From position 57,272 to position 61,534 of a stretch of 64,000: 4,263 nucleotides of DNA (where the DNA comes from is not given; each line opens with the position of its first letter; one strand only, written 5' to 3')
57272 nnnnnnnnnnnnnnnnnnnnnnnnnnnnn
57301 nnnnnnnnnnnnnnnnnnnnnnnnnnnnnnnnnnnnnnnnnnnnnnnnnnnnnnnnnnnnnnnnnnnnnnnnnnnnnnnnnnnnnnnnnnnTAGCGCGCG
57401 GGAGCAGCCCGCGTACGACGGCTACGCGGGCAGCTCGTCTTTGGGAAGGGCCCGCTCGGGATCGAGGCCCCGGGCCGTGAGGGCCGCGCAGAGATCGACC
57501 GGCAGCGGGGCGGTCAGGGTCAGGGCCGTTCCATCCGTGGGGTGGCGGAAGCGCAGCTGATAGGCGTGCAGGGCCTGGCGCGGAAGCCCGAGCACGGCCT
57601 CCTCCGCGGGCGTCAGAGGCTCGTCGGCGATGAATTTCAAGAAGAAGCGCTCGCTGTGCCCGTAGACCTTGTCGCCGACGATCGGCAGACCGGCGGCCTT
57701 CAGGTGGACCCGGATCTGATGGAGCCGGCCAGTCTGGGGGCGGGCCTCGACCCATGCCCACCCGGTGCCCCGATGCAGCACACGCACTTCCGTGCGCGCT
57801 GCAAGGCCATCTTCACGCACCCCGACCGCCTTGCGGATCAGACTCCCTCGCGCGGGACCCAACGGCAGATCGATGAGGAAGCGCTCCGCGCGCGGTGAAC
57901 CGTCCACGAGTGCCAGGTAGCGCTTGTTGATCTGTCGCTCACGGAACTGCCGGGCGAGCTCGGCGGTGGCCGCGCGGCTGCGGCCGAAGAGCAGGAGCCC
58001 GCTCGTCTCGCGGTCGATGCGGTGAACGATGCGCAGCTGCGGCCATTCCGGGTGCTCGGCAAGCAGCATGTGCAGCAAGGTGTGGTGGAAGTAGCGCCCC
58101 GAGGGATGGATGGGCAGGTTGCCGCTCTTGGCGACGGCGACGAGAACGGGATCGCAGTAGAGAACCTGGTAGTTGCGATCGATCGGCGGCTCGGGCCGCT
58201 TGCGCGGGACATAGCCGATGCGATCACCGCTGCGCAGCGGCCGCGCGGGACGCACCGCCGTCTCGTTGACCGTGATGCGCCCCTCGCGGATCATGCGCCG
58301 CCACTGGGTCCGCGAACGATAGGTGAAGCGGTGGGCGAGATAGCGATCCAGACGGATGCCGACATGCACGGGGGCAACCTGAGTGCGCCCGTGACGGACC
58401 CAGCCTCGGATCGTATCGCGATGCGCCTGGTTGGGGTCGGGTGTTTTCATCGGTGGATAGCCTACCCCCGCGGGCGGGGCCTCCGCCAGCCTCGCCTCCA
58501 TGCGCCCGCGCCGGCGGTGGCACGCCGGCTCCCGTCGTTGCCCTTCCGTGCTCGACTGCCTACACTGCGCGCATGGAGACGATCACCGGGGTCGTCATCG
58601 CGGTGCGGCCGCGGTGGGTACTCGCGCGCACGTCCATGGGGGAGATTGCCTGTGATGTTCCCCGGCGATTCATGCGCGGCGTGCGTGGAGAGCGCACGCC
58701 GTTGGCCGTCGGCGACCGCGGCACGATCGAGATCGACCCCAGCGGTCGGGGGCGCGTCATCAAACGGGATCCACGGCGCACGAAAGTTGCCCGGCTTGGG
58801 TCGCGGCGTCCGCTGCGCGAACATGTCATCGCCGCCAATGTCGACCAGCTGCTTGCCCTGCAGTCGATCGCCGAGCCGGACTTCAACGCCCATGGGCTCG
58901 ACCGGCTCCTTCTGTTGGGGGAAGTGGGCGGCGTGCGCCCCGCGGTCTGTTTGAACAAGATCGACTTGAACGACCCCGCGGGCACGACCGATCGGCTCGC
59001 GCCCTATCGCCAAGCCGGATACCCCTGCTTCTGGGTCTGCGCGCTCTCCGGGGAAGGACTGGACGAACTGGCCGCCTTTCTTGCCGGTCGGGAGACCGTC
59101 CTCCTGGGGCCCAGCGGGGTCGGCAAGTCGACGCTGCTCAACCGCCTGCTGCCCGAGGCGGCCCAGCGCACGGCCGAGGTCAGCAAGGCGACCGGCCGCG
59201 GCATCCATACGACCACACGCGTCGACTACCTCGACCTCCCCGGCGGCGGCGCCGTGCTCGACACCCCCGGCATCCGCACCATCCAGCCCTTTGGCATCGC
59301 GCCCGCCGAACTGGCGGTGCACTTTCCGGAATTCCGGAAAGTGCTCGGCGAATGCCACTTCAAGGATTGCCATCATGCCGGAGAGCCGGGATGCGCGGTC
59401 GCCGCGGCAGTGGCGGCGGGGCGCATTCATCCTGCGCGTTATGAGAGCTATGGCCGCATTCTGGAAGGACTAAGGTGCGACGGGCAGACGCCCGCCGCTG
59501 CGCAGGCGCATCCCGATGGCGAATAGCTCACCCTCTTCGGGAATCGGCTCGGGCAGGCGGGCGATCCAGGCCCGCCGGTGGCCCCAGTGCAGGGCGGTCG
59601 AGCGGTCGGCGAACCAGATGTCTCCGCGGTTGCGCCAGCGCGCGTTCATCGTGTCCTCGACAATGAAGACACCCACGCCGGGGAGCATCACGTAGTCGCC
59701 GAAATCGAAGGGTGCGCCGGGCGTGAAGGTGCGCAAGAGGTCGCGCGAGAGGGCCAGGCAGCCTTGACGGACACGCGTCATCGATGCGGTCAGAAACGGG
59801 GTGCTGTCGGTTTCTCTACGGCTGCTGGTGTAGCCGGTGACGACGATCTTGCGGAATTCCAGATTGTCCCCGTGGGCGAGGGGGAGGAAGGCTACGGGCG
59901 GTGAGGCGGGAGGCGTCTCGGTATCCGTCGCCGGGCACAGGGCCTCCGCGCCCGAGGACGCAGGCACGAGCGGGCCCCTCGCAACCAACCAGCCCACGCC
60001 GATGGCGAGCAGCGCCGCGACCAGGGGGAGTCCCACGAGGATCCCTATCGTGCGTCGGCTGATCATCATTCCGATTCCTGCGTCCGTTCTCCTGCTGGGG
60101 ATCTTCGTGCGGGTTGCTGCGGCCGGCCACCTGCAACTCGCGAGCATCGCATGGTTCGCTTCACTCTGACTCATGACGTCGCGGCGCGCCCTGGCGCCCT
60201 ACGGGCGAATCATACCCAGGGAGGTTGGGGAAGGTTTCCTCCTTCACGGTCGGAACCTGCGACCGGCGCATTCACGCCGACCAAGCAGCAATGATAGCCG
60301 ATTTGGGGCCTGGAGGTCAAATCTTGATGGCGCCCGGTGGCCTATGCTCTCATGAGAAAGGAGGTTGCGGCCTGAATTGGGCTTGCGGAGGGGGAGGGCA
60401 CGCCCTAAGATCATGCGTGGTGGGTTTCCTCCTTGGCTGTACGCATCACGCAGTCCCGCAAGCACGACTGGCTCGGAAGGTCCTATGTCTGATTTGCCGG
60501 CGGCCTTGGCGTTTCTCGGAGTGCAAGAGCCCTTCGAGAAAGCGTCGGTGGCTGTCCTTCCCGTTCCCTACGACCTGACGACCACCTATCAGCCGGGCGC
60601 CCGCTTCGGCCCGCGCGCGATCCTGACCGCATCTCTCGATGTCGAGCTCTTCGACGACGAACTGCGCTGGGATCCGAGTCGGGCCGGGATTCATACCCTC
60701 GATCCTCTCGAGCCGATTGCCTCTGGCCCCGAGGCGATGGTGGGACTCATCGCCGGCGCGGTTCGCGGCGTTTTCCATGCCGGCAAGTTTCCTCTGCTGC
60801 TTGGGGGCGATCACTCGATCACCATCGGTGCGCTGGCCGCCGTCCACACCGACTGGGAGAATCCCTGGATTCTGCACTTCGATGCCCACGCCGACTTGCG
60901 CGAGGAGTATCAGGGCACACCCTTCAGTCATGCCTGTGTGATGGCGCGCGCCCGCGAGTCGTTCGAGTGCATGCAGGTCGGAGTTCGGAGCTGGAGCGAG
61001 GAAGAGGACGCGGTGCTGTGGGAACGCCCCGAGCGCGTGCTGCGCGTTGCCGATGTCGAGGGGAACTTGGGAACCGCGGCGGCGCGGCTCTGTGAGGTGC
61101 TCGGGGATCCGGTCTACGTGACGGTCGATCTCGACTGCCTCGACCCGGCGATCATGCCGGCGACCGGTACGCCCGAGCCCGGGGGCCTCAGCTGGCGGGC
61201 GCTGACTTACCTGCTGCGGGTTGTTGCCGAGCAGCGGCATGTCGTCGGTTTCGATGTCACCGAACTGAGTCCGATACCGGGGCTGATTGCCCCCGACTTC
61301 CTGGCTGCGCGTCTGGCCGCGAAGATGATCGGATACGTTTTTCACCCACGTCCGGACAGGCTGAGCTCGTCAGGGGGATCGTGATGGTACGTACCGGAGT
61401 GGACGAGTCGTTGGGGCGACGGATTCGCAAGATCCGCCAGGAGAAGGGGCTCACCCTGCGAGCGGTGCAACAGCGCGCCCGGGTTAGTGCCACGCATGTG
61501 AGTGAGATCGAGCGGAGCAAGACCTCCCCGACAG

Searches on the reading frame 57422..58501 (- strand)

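Call 11: search_protein_families(library=pfam, proteins=[window:57422-58501:-], max_evalue=0.001)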
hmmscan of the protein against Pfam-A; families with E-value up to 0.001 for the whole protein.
window:57422-58501:- (359 aa): 2 families
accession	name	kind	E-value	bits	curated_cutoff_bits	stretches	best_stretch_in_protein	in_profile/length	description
PF00849.27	PseudoU_synth_2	-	8.1e-28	98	26.8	1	120-268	2-151/152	RNA pseudouridylate synthase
PF01479.30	S4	-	7.1e-09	35.7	22.8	1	50-95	2-48/48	S4 domain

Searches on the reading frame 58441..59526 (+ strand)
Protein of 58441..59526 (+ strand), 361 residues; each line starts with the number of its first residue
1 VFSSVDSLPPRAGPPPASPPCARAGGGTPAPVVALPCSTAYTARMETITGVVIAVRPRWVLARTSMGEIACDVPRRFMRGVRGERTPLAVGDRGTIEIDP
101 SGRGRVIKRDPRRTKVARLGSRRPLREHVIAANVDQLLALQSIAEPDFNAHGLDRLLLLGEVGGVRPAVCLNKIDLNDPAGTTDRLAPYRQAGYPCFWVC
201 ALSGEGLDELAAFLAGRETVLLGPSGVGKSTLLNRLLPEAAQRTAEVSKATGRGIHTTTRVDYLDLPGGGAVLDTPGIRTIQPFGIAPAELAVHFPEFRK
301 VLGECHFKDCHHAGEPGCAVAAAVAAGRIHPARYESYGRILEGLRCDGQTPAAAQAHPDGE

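Call 11: search_protein_families(library=pfam, proteins=[window:58441-59526:+], max_evalue=0.001)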
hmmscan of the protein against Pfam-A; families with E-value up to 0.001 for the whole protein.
window:58441-59526:+ (361 aa): 4 families
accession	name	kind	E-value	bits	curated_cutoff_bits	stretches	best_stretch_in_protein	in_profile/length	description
PF03193.22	RsgA_GTPase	-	7.6e-49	166.3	30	1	111-282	3-172/174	RsgA GTPase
PF01926.29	MMR_HSR1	-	3.6e-06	27.5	21.9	1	219-279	2-58/113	50S ribosome-binding GTPase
PF00005.33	ABC_tran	-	0.00063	20.8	25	0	215-242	10-37/137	ABC transporter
PF13191.12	AAA_16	-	0.00095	20.1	32.6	0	219-247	27-55/167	AAA ATPase domain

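Call 41: find_encoding_contigs(protein=window:58441-59526:+, flank=2000, max_places=3)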
Protein window:58441-59526:+ (361 aa): no gene with exactly this product is on record in the collection.

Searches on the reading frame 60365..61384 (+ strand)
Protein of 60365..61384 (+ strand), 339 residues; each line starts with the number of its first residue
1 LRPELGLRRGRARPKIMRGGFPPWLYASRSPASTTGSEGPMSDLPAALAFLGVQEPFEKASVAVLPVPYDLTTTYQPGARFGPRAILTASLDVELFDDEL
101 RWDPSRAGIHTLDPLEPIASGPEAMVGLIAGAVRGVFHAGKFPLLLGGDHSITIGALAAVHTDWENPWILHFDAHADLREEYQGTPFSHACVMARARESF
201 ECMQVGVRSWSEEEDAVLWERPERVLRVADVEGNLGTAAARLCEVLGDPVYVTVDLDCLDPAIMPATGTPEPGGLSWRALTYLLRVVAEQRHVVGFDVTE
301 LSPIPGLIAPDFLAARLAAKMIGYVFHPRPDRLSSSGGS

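Call 11: search_protein_families(library=pfam, proteins=[window:60365-61384:+], max_evalue=0.001)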
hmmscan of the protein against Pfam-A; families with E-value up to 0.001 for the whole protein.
window:60365-61384:+ (339 aa): 1 family
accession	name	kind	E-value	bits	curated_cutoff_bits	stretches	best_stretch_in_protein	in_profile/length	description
PF00491.26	Arginase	-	1.9e-66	224.8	22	1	61-321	2-278/280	Arginase family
